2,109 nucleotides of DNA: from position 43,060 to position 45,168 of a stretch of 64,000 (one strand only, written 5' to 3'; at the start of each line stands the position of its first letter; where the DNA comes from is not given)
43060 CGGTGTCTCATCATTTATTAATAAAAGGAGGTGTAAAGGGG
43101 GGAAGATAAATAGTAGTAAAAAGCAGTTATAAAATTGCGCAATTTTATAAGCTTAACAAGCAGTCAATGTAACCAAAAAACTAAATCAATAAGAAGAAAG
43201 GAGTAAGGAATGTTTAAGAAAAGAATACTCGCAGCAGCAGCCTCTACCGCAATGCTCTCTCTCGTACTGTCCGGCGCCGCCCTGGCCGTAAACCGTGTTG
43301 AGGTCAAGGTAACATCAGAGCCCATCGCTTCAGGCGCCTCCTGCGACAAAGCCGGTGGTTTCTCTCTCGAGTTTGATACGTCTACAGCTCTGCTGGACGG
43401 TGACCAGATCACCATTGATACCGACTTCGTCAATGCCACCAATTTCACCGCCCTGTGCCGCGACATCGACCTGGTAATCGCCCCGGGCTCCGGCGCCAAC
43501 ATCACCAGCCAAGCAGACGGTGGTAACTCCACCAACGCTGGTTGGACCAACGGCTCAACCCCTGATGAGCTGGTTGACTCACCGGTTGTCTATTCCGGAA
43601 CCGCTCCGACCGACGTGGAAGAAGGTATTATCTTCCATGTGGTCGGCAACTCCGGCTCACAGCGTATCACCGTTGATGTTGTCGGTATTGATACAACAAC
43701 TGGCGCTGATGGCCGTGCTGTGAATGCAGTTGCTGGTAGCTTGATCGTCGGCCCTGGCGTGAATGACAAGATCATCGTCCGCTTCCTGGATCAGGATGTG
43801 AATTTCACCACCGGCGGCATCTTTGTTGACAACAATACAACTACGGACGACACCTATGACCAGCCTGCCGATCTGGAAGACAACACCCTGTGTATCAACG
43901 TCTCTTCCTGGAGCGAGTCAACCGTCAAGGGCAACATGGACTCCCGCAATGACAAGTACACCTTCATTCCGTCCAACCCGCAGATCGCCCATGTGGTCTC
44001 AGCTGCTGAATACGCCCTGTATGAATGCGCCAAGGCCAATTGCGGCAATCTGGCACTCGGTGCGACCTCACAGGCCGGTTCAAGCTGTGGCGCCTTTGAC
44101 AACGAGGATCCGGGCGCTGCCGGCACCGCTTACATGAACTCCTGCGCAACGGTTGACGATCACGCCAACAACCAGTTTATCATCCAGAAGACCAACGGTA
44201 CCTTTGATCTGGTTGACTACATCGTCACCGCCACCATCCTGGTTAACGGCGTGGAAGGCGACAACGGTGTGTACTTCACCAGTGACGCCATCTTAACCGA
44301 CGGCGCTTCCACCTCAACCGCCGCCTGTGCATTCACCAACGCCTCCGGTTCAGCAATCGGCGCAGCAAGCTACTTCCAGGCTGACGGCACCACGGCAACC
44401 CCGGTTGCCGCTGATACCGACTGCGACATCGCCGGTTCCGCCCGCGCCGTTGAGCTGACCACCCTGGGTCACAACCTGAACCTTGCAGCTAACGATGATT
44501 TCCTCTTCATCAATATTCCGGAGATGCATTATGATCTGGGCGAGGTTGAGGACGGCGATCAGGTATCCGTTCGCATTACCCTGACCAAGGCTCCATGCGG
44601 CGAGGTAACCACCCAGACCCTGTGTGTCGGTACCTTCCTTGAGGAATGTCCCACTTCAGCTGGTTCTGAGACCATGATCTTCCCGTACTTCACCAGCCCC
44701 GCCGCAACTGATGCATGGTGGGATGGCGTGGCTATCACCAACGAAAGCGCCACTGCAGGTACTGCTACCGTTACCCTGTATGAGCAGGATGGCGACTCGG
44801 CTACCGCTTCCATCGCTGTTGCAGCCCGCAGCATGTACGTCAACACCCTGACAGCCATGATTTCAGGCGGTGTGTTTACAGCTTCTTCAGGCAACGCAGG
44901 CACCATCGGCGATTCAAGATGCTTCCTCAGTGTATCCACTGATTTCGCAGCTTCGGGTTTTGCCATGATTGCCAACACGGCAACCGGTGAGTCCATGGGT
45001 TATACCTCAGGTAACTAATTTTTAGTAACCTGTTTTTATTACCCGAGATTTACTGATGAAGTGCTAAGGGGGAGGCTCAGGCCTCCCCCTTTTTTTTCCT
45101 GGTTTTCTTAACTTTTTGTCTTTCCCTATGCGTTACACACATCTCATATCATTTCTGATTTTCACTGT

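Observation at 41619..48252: Four-gene secreted module next to the T2SS: CAP-like protein, S-layer-like protein, small unknown, transglutaminase-like multi-domain protein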

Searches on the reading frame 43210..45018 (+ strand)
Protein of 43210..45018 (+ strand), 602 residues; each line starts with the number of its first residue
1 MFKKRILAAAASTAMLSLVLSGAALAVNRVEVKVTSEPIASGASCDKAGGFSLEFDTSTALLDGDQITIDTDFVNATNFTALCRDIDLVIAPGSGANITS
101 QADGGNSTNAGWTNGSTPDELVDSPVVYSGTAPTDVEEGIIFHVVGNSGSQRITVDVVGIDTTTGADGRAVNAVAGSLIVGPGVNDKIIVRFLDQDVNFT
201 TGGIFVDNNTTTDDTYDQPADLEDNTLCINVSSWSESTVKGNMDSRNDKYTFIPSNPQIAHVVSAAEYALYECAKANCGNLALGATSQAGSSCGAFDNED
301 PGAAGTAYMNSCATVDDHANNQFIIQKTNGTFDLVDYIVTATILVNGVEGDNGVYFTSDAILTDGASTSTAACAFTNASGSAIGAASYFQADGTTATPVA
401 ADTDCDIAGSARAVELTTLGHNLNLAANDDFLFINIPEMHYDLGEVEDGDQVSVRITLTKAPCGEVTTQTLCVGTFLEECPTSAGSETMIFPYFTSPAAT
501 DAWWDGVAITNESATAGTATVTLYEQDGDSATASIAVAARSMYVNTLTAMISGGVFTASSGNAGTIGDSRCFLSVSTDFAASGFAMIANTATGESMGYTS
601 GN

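Call 3: search_protein_families(library=pfam, proteins=[window:43210-45018:+], max_evalue=0.1)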
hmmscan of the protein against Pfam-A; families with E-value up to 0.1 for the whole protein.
window:43210-45018:+ (602 aa): 0 families

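Call 4: search_protein_families(library=ncbifam, proteins=[window:43210-45018:+], max_evalue=0.1)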
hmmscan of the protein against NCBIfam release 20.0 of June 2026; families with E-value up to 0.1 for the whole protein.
window:43210-45018:+ (602 aa): 0 families

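Call 16: find_homologous_proteins(query=window:43210-45018:+)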
Query window:43210-45018:+ (602 aa): 102 proteins with E <= 0.001 among 8000 candidates.
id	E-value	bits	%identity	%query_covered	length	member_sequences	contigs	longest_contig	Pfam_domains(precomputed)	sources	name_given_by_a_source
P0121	0.0e+0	1277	100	98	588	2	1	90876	-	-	-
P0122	2.3e-252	856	67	100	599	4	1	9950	-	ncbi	-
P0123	3.7e-178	612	52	100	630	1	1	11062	-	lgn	-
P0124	2.2e-176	606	52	100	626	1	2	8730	-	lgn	-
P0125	1.1e-146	508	49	99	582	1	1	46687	-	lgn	-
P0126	5.1e-145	502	47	99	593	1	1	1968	-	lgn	-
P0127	1.8e-142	494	47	99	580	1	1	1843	-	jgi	jgi:hypothetical protein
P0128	5.1e-141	489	46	99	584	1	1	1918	-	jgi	-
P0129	2.4e-137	477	47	99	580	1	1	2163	-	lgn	-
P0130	3.8e-124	433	43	99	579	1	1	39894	-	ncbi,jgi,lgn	-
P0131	1.6e-123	431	42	99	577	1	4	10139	-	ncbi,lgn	-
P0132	1.5e-121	425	44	100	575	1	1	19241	-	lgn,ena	-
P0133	2.0e-121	424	44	99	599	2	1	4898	-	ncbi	-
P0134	8.0e-121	422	42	99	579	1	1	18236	-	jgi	-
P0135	9.9e-119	415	42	99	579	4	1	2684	-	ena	-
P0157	5.3e-101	357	41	96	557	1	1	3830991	-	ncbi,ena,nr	nr:hypothetical protein [uncultured Desulfuromonas sp.]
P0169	6.4e-94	333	38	99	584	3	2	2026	-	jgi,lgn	jgi:hypothetical protein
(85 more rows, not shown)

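Call 30: search_protein_families(library=pfam, alignment_id=A2, max_evalue=1)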
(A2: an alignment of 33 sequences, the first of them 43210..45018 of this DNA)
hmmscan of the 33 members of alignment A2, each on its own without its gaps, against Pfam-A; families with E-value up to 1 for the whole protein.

A. member 1, window:43210-45018:+ (602 aa): 0 families

B. families by the number of members that match (of 33 scanned): 20 families
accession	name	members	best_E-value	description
PF12945.12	PilZNR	2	0.015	Flagellar protein YcgR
PF17961.7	Big_8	2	0.034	Bacterial Ig domain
PF13786.12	DUF4179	2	0.055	Domain of unknown function (DUF4179)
PF16967.11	TcfC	2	0.073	E-set like domain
PF11617.13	Cu-binding_MopE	1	9.8e-11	Putative metal-binding motif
PF05048.19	NosD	1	0.0048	Periplasmic copper-binding protein (NosD)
PF18884.5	TSP3_bac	1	0.018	Bacterial TSP3 repeat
PF24558.1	DUF7604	1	0.04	Domain of unknown function (DUF7604)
PF16775.10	ZoocinA_TRD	1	0.069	Target recognition domain of lytic exoenzyme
PF17936.7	Big_6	1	0.098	Bacterial Ig domain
PF06101.16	Vps62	1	0.14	Vacuolar protein sorting-associated protein 62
PF01333.25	Apocytochr_F_C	1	0.15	Apocytochrome F, C-terminal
PF22136.2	MpAgo_N-like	1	0.17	Bacterial argonaute protein N-terminal domain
PF12118.13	SprA-related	1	0.17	SprA-related family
PF08399.16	VWA_N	1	0.19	VWA N-terminal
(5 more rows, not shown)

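Call 41: predict_structure(alignment_id=A2)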
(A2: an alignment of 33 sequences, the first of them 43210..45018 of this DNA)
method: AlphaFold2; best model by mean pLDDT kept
length: 602 residues; sequences in the alignment: 33
mean_pLDDT: 83.9   pTM: 0.65
mean pLDDT of the five models: 83.9, 83.9, 83.8, 82.4, 81.8
residues with pLDDT >= 90: 282; 70-90: 219; 50-70: 85; < 50: 16
segments of 3 or more residues with pLDDT < 50: 102-104, 304-309, 315-318
pLDDT, mean of each block of 10 residues (from residue 1): 66 67 69 92 90 95 94 96 94 80 56 91 93 90 95 93 61 77 93 80 84 83 90 95 95 96 87 75 68 72 49 51 88 92 96 93 93 81 90 91 81 94 93 92 89 93 89 82 64 80 88 76 88 86 90 83 80 86 88 83 51
secondary structure, 60 per line:
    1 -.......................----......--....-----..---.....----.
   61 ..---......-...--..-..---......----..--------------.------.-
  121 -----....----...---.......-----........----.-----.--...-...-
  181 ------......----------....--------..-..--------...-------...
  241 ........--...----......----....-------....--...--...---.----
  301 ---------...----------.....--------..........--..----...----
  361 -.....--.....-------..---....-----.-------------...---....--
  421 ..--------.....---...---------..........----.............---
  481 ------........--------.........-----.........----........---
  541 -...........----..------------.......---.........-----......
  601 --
elements in order: H2-24 E29-34 E37-40 E51-55 E60-62 E66-71 E73-75 E86-91 E126-129 E134-136 E140-146 E152-159 E177-179 E187-192 E203-206 E228-230 E238-245 E251-253 E258-263 E268-271 E279-282 E285-287 E290-292 E323-327 E336-345 E354-356 E362-366 H369-373 E386-389 E415-418 E431-435 E439-441 E451-460 E465-477 E487-494 E503-511 E517-525 E530-537 E542-546 H547-552 E571-577 E581-589 E595-600

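Call 45: fold_search(model_id=the predicted structure, library=pdb)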
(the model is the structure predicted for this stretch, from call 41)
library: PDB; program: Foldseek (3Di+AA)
matches with E <= 10: 1263; with E <= 0.001: 8
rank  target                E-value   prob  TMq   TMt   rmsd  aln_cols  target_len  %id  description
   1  3irz                  1.1e-05  0.99  0.17  0.24  29.9       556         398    9  Crystal structure of functional region of UafA from Staphylococcus saprophyticus in P212121 form (released 2010-09-08)
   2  6e3f                  1.1e-05  0.96  0.19  0.21  18.8       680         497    8  The structure of the C-terminal domains (C123) of Streptococcus intermedius antigen I/II (Pas) (released 2019-07-17)
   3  3irp                  5.8e-05  0.93  0.16  0.21  30.5       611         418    8  Crystal structure of functional region of UafA from Staphylococcus saprophyticus at 1.50 angstrom resolution (released 2010-09-08)
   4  9lr7_B                8.9e-05  0.94  0.14  0.20  18.8       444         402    8  Crystal Structure of the Basal pilin EbpB from Enterococcus faecalis. (released 2025-07-16)
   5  9lr7_A                1.1e-04  0.94  0.14  0.20  18.8       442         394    9  Crystal Structure of the Basal pilin EbpB from Enterococcus faecalis. (released 2025-07-16)
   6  8xer_A                3.2e-04  0.47  0.17  0.12  27.7       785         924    8  Cryo-EM structure of integrin ITGAV, ITGB3 and Cilengitide TFA complex, conformation 1 (released 2024-12-18)
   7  9lr7_D                5.3e-04  0.94  0.15  0.23  17.3       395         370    9  Crystal Structure of the Basal pilin EbpB from Enterococcus faecalis. (released 2025-07-16)
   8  4mbr                  7.0e-04  0.72  0.11  0.18  16.5       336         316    8  3.65 Angstrom Crystal Structure of Serine-rich Repeat Protein (Srr2) from Streptococcus agalactiae (released 2013-11-06)
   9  5jpm_A                1.5e-03  0.38  0.15  0.14  31.4       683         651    8  Structure of the complex of human complement C4 with MASP-2 rebuilt using iMDFF (released 2016-08-10)
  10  7ad7_B                1.5e-03  0.25  0.13  0.12  31.7       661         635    8  Crystal structure of human complement C5 in complex with the K8 bovine knob domain peptide. (released 2021-03-10)
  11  7u06_A                1.7e-03  0.44  0.14  0.09  19.8       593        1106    6  Structure of the yeast TRAPPII-Rab11/Ypt32 complex in the closed/open state (composite structure) (released 2022-04-27)
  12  9m00_A                1.8e-03  0.90  0.14  0.24  17.4       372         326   10  Crystal Structure of the Basal pilin EbpB from Enterococcus faecalis with a partially disordered N-terminal domain. (released 2025-07-16)
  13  3s3s_A                2.0e-03  0.66  0.11  0.11  14.9       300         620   10  Transglutaminase 2 in complex with a novel inhibitor (released 2012-06-06)
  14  7ptp_A                2.0e-03  0.23  0.14  0.12  21.3       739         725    7  In-situ structure of pentameric S-layer protein (released 2021-12-15)
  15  8coe_C                2.2e-03  0.25  0.14  0.13  28.6       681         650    6  complement C5 in complex with the LCP0195 nanobody (released 2024-01-03)
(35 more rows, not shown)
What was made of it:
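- Closest known: Sortase/LPXTG pilins and Bacillus Tgl spore-coat cross-linking. Same: A Cys acyl-transferase would build a covalent surface polymer from an abundant structural protein. g2's tandem Ig-like fold weakly resembles Gram-positive pilins and adhesins (call 45).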

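Call 61: find_encoding_contigs(protein=P0127, flank=3000, max_places=4)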
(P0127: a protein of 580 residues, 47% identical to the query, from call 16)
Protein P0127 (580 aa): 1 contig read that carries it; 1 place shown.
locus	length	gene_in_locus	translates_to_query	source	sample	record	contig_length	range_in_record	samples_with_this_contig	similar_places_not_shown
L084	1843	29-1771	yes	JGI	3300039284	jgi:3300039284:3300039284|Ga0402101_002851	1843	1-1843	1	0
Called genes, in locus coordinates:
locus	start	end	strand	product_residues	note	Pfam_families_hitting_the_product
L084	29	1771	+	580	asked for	-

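Call 62: find_encoding_contigs(protein=P0169, flank=3000, max_places=4)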
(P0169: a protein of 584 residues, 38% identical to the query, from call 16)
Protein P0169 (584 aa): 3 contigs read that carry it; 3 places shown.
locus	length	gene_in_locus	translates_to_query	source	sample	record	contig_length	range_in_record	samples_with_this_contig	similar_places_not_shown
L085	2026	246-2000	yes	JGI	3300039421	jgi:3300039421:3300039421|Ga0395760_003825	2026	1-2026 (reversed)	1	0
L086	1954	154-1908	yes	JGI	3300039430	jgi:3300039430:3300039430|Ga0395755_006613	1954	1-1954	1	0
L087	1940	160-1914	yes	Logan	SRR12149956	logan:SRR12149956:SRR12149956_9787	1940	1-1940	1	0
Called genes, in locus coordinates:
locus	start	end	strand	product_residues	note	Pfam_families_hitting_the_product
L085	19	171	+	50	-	-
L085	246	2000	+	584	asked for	-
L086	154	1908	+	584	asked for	-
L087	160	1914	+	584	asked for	-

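Call 88: find_encoding_contigs(protein=P0157, flank=10000, max_places=1)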
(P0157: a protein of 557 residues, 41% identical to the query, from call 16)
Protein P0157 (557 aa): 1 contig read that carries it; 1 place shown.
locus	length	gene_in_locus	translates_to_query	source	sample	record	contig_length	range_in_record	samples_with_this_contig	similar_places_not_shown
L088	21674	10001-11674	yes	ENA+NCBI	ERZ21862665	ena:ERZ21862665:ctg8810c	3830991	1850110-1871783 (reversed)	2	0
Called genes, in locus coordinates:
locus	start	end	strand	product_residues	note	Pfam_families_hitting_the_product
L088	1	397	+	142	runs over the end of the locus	PF07963:N_methyl, PF08334:T2SSG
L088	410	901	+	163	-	PF07963:N_methyl (weak)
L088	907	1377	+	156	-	PF07963:N_methyl (weak)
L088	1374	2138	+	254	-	PF07963:N_methyl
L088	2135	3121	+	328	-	PF21687:T2SSK_1st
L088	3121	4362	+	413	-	PF05137:PilN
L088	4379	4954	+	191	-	PF10741:T2SSM_b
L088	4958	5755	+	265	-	-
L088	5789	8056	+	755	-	PF21305:type_II_gspD_N0 (weak), PF03958:Secretin_N, PF00263:Secretin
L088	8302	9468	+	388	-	PF14522:Cytochrome_C7 (faint), PF13435:Cytochrome_C554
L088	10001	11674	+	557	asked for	-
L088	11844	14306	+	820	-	PF16683:TGase_elicitor (weak), PF18986:DUF5719 (faint)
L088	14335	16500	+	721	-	-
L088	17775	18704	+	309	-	PF00535:Glycos_transf_2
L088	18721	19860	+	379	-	PF07478:Dala_Dala_lig_C (weak), PF13535:ATP-grasp_4, PF15632:ATPgrasp_Ter (weak)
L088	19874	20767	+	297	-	PF01073:3Beta_HSD (weak), PF01370:Epimerase, PF02719:Polysacc_synt_2 (faint), PF04321:RmlD_sub_bind, PF13460:NAD_binding_10, PF16363:GDP_Man_Dehyd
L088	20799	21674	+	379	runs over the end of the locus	PF01041:DegT_DnrJ_EryC1, PF00155:Aminotran_1_2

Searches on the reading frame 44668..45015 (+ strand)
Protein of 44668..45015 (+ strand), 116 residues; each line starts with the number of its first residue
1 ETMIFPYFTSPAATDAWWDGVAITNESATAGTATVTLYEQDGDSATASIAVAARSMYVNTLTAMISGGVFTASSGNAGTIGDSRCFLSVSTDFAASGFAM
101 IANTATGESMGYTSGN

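Call 80: search_protein_representatives(protein=window:44668-45015:+)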
Query: 116 residues. Proteins with E-value up to 0.001 (for the whole library): 283; up to 1e-10: 154; up to 1e-30: 6. The best 150 are listed.
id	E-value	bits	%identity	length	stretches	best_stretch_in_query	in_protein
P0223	2.1e-77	272.1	41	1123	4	3-112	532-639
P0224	3.4e-48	178.3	44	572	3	3-112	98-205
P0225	1.9e-46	172.6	40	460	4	4-105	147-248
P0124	1.6e-38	147.2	61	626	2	3-115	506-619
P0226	2.5e-36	140.2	30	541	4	2-113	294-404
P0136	2.4e-31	124.2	57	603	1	3-113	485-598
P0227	2.6e-29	117.6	56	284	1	3-113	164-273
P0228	4.2e-29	116.9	39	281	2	4-111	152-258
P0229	1.0e-28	115.7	35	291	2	3-111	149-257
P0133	2.2e-27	111.4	57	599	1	2-113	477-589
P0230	2.6e-27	111.2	55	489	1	2-113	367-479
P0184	8.6e-27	109.5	56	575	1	2-113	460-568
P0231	1.1e-26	109.2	54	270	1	2-113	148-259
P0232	7.3e-26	106.5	53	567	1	1-113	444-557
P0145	1.7e-25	105.4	52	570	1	3-113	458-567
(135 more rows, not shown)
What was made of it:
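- The module lies at or near the C-terminus of most listed hits, proteins of about 100-670 aa, among 283 cluster representatives (call 80).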

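Call 89: find_encoding_contigs(protein=P0223, flank=8000, max_places=2)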
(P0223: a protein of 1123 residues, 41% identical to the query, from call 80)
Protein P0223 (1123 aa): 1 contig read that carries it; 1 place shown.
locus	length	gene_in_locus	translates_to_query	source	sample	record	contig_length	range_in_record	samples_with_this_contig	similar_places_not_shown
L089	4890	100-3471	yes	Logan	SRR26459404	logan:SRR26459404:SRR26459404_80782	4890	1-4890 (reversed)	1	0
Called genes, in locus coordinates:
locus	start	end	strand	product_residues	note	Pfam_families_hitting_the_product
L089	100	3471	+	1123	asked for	PF00801:PKD, PF18911:PKD_4, PF13205:Big_5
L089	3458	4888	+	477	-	?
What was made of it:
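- In P0223 it co-occurs with PKD and Big_5 surface domains (call 89). The module co-occurs with PKD and Big_5 surface domains (call 89).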
